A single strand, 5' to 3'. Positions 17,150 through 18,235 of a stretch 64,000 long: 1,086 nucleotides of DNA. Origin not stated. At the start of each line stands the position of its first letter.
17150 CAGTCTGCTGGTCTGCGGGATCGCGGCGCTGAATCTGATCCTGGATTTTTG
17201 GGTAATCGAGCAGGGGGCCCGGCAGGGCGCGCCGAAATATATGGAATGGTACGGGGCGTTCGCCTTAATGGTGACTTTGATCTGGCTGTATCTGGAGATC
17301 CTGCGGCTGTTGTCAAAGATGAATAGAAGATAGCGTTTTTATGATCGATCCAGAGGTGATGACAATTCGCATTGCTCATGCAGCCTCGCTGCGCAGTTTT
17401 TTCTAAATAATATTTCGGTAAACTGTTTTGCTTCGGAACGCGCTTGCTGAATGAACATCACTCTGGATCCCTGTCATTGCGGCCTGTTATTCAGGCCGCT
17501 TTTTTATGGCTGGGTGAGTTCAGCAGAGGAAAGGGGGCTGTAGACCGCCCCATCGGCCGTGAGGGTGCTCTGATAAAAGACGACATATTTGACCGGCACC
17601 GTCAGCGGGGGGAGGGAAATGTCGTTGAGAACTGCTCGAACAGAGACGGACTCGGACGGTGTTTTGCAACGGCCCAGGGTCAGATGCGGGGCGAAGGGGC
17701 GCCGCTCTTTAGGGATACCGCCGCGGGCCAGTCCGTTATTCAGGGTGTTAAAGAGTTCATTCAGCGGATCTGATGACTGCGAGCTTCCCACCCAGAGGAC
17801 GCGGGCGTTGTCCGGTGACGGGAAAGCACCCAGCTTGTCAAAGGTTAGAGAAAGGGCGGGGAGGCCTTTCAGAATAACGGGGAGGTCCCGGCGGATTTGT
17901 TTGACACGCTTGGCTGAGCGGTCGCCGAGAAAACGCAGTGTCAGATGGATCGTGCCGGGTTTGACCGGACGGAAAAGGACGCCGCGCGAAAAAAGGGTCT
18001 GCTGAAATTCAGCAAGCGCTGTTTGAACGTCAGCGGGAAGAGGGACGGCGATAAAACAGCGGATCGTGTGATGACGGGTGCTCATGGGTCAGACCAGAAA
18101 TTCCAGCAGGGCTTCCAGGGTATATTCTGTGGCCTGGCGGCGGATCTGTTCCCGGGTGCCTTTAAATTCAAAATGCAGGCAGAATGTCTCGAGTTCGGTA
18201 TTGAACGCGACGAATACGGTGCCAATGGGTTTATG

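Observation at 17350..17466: A ~110-nt structured element present twice in the window (17350-17466 and 25871-25981), same orientation, with covarying terminal stems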

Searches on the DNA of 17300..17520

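Call 26: search_rna_families(source=window, start=17300, end=17520, threshold=evalue, max_evalue=10)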
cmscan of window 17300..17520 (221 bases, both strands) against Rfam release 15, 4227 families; matches with E-value up to 10: 9.
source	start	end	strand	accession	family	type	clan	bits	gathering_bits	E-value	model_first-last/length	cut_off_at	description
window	17311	17386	+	RF01179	snoU83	Gene; snRNA; snoRNA; CD-box;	-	16.5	50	2.8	1-84/84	no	Small nucleolar RNA U83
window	17451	17505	+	RF00057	RyhB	Gene; sRNA;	-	15.7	55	1.4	1-67/67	no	RyhB RNA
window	17312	17363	+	RF01647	ceN61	Gene; snRNA; snoRNA; CD-box;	-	15.4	60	0.87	1-72/72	no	Caenorhabditis snoRNA ceN61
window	17452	17507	+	RF02435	SpF41_sRNA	Gene; sRNA;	-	15.3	52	5.6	1-105/105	no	Streptococcus sRNA SpF41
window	17311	17364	+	RF00086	SNORD27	Gene; snRNA; snoRNA; CD-box;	-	14.8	52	8.3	1-71/71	no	Small nucleolar RNA SNORD27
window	17454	17506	+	RF02631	Hrs13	Gene; sRNA;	-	14.7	52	0.26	1-82/82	no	Hfq-regulated sRNA 13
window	17479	17520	-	RF02236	asX2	Gene; sRNA;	-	13.3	70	2.7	45-87/87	5'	Xanthomonas sRNA asX2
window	17354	17378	+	RF02480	GlsR14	Gene; snRNA; snoRNA; CD-box;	-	11.1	90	2.7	1-68/68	no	Small nucleolar RNA GlsR14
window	17478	17500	-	RF00441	snoZ242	Gene; snRNA; snoRNA; CD-box;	-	9.8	90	3.2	1-198/198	no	Small nucleolar RNA Z242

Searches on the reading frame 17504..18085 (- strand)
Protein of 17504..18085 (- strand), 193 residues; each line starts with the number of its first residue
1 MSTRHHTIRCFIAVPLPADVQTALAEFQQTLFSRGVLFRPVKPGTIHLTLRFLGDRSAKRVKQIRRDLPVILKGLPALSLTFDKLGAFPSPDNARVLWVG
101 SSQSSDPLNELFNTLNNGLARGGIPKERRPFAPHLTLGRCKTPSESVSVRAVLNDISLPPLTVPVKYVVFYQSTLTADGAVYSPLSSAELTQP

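Call 24: find_encoding_contigs(protein=window:17504-18085:-, flank=3000, max_places=10)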
Protein window:17504-18085:- (193 aa): 3 contigs read that carry it; 1 place shown.
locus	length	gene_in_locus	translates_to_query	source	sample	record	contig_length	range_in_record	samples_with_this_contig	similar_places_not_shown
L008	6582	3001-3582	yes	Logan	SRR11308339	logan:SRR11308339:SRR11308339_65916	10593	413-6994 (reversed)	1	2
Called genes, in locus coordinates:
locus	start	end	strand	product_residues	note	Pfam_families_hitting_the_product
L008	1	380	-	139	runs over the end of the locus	PF01029:NusB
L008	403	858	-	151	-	PF00885:DMRL_synthase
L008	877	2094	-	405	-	PF00926:DHBP_synthase, PF00925:GTP_cyclohydro2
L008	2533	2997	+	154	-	PF02464:CinA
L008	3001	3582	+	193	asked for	PF02834:LigT_PEase, PF13563:2_5_RNA_ligase2, PF02834:LigT_PEase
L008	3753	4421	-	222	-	PF01027:Bax1-I, PF12811:BaxI_1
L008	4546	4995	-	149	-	PF04608:PgpA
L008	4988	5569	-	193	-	PF01066:CDP-OH_P_transf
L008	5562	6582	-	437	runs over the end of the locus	PF00919:UPF0004, PF04055:Radical_SAM, PF18693:TRAM_2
